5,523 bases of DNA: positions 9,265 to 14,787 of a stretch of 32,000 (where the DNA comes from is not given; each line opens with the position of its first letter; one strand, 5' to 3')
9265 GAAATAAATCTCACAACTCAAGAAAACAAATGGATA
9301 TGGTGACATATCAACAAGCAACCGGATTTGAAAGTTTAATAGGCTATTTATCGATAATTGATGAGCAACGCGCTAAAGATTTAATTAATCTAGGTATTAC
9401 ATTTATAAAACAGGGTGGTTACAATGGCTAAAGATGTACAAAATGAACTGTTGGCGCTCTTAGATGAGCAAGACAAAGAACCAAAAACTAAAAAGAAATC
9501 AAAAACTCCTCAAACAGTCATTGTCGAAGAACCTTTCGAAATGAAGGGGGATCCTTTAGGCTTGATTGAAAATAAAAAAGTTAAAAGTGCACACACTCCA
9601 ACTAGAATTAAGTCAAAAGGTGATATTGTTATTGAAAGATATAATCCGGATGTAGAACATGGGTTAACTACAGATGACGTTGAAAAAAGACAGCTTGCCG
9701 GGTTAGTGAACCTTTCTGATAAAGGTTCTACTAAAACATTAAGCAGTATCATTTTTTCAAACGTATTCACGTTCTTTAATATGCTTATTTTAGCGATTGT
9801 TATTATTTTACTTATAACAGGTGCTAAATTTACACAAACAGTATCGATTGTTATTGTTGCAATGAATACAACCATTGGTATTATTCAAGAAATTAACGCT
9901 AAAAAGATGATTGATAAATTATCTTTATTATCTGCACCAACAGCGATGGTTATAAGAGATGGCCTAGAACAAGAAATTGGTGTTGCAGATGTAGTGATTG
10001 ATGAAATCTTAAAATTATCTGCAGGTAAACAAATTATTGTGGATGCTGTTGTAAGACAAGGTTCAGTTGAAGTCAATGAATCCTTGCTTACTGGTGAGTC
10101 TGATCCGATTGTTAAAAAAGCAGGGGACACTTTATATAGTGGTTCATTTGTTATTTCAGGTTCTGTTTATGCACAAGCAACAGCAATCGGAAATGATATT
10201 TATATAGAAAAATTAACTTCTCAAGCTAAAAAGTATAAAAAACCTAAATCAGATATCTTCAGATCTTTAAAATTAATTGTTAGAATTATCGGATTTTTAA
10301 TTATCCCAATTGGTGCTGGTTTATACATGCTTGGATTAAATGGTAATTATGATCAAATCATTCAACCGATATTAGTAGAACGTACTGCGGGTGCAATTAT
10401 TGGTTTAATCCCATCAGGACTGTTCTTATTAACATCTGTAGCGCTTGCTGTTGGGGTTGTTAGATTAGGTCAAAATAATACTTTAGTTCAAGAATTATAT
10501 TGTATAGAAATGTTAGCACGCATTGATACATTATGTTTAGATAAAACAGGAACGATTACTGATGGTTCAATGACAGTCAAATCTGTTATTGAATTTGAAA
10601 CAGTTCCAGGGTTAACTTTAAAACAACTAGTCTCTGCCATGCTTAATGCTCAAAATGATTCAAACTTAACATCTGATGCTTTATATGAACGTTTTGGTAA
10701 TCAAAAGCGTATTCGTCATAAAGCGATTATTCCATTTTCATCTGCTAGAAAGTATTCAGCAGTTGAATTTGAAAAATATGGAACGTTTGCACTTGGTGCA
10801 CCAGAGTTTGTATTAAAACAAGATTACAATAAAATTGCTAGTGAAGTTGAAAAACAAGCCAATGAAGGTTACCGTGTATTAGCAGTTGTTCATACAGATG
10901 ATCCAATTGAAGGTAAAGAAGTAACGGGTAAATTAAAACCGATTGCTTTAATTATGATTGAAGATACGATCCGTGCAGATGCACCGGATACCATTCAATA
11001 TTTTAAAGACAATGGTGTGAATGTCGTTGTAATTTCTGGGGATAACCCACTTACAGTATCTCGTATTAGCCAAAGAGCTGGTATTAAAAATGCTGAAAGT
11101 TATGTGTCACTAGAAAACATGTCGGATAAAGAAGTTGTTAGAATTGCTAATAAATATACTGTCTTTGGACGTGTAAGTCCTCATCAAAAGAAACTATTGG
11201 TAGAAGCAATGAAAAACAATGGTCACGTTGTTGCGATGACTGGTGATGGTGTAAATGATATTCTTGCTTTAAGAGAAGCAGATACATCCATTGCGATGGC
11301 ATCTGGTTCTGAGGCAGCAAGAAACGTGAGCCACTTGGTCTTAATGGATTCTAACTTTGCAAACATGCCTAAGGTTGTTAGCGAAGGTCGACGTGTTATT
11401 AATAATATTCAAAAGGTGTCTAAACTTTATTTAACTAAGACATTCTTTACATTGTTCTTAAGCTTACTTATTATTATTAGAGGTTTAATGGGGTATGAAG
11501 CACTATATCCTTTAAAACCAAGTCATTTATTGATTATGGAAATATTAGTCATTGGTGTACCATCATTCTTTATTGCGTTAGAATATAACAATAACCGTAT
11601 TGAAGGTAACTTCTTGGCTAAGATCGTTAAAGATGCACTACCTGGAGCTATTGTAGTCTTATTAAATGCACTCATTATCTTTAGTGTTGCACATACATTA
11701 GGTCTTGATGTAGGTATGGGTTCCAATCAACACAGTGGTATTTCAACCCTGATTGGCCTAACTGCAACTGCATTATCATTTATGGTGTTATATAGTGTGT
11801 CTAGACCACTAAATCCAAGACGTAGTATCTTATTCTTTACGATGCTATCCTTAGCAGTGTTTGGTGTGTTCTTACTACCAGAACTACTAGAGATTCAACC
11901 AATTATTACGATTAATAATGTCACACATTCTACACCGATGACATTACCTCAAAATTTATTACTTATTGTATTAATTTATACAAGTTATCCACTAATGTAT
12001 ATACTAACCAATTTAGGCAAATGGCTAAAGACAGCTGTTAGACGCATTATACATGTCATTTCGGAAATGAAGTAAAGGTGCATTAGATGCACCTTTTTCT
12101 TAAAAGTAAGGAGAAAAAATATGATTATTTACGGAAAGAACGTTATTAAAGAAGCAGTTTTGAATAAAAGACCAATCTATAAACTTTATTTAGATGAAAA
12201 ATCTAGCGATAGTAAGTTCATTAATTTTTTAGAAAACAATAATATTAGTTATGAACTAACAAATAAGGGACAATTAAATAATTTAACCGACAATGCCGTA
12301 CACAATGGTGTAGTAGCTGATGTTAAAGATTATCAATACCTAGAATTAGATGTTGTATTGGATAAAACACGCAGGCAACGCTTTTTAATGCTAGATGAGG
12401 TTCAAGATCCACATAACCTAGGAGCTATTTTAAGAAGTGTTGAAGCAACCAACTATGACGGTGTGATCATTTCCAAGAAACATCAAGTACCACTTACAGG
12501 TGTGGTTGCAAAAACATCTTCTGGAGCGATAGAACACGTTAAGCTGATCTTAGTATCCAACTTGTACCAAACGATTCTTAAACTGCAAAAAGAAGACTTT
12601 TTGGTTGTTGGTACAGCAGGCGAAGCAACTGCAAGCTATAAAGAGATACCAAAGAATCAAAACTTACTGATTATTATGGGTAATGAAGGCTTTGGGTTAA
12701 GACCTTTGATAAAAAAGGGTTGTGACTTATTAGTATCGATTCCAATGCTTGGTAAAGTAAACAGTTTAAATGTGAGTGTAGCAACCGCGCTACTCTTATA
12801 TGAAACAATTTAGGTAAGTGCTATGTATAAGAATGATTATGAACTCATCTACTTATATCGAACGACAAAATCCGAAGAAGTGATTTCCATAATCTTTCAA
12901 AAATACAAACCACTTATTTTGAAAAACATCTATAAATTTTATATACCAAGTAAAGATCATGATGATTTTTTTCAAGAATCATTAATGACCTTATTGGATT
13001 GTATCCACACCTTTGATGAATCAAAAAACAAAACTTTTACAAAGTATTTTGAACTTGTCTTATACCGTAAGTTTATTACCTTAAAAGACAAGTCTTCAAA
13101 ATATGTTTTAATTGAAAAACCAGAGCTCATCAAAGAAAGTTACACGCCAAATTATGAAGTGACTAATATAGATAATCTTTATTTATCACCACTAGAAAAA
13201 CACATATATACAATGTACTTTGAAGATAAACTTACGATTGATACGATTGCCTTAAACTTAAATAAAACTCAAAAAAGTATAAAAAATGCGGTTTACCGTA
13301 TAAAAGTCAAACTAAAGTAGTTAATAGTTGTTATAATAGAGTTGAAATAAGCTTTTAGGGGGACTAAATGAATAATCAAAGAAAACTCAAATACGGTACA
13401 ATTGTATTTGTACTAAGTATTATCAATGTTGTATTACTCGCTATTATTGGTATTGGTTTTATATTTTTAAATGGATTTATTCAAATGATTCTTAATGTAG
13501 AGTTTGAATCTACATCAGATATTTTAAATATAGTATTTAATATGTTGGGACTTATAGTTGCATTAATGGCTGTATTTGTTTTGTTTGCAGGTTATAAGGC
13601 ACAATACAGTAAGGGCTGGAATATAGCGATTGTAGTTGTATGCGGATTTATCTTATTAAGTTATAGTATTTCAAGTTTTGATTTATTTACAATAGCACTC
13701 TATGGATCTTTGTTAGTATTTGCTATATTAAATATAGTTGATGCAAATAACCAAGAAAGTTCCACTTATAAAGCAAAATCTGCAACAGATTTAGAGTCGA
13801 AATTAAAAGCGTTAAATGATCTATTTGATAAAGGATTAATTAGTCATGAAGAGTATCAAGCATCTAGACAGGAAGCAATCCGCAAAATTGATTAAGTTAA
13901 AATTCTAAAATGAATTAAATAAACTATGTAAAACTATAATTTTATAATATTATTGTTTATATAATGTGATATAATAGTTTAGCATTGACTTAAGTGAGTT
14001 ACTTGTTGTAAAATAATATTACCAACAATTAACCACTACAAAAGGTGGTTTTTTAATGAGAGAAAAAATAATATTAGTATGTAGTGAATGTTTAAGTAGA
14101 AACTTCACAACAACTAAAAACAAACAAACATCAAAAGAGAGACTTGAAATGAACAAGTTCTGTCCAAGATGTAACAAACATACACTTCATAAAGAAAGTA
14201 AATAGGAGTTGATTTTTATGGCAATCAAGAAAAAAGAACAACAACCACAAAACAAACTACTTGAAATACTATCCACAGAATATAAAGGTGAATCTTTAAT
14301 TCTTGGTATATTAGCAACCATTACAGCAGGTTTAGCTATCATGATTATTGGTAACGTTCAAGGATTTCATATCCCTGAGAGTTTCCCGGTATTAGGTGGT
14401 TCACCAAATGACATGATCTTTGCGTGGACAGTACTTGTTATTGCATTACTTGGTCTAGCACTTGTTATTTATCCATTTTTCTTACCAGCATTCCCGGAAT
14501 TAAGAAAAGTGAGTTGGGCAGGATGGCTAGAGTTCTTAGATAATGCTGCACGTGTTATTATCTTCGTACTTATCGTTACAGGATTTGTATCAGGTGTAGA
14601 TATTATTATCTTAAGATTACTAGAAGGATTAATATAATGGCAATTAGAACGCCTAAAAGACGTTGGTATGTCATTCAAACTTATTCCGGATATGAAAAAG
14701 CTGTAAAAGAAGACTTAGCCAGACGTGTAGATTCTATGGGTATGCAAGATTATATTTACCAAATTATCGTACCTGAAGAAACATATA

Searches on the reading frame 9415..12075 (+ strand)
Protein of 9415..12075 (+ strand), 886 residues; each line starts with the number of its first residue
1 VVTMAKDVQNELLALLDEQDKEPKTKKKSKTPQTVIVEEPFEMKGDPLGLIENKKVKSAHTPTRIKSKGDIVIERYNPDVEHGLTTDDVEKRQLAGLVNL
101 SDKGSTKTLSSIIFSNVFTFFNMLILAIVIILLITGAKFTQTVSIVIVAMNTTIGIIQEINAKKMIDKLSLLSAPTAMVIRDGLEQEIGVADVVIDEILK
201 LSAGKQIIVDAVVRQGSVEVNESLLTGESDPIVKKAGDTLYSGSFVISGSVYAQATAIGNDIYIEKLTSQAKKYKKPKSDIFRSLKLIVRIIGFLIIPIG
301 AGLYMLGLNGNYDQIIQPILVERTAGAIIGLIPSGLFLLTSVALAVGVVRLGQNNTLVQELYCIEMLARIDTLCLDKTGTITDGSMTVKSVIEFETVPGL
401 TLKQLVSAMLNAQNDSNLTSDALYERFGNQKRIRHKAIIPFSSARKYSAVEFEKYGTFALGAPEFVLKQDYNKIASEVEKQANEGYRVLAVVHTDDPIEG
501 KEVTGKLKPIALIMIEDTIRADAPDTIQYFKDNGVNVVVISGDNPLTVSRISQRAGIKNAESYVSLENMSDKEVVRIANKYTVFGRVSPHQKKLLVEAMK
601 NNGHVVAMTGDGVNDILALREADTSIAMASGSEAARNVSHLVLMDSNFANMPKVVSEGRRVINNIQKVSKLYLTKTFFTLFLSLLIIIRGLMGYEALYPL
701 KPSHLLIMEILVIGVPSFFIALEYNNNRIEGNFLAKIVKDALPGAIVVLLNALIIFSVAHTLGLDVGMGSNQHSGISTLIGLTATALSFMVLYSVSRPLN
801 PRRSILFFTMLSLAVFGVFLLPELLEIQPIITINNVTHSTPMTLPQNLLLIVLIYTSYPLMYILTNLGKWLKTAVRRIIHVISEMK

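Call 6: search_protein_families(library=pfam, proteins=[window:9415-12075:+], max_evalue=0.001)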
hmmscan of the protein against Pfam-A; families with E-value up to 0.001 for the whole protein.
window:9415-12075:+ (886 aa): 3 families
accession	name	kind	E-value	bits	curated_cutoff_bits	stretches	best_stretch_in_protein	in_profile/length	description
PF00122.25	E1-E2_ATPase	-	9.5e-37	126.7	28.1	1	172-353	2-180/181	E1-E2 ATPase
PF00702.32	Hydrolase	-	3.9e-23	83.3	26.4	1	370-623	1-191/191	haloacid dehalogenase-like hydrolase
PF08282.18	Hydrolase_3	-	2.9e-05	24.4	20.9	0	595-645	195-245/255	haloacid dehalogenase-like hydrolase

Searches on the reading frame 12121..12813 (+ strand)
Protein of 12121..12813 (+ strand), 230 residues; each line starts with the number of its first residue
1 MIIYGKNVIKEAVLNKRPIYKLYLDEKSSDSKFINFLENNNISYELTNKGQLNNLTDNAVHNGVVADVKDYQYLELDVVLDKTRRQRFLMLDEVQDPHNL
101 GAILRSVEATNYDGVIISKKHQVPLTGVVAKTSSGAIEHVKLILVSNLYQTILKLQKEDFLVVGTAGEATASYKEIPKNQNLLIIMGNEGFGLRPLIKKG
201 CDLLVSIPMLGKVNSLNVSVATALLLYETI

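Call 6: search_protein_families(library=pfam, proteins=[window:12121-12813:+], max_evalue=0.001)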
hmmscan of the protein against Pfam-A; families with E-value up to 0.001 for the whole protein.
window:12121-12813:+ (230 aa): 2 families
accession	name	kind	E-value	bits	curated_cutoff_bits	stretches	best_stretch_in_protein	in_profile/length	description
PF00588.24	SpoU_methylase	-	6.1e-39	133.8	29.7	1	88-227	3-142/142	SpoU rRNA Methylase family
PF08032.17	SpoU_sub_bind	-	6.1e-16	58.9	22.8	1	2-73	1-75/76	RNA 2'-O ribose methyltransferase substrate binding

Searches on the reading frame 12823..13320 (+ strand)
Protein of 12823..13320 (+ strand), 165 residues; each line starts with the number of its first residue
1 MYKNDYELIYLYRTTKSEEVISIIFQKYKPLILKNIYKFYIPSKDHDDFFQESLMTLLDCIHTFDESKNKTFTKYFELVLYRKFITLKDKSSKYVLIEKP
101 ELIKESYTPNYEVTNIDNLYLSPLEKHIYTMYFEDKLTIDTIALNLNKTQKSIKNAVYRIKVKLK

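Call 6: search_protein_families(library=pfam, proteins=[window:12823-13320:+], max_evalue=0.001)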
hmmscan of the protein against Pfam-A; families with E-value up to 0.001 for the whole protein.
window:12823-13320:+ (165 aa): 2 families
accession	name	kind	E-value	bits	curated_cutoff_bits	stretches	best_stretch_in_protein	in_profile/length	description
PF04542.20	Sigma70_r2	-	1.1e-07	31.9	24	1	25-86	2-63/71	Sigma-70 region 2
PF08281.18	Sigma70_r4_2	-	2.4e-05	24.3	25.7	1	121-164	11-54/54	Sigma-70, region 4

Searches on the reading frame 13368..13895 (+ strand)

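Call 6: search_protein_families(library=pfam, proteins=[window:13368-13895:+], max_evalue=0.001)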
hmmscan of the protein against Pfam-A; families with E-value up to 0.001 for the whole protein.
window:13368-13895:+ (175 aa): 1 family
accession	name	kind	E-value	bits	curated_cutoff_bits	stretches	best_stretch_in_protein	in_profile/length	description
PF09851.14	SHOCT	-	6.8e-06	26.1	27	1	145-169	2-26/28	Short C-terminal domain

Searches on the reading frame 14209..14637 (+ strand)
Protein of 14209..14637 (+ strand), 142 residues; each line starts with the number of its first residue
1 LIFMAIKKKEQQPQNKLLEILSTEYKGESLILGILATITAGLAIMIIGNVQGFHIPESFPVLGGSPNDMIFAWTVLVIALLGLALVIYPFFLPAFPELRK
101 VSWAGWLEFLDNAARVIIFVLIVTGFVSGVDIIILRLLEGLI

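Call 7: search_protein_families(library=pfam, proteins=[window:14209-14637:+], max_evalue=0.01)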
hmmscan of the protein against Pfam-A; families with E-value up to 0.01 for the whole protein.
window:14209-14637:+ (142 aa): 1 family
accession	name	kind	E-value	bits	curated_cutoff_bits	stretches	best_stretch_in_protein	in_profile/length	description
PF00584.25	SecE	-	7e-09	35.9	22.7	1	95-140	8-53/55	SecE/Sec61-gamma subunits of protein translocation complex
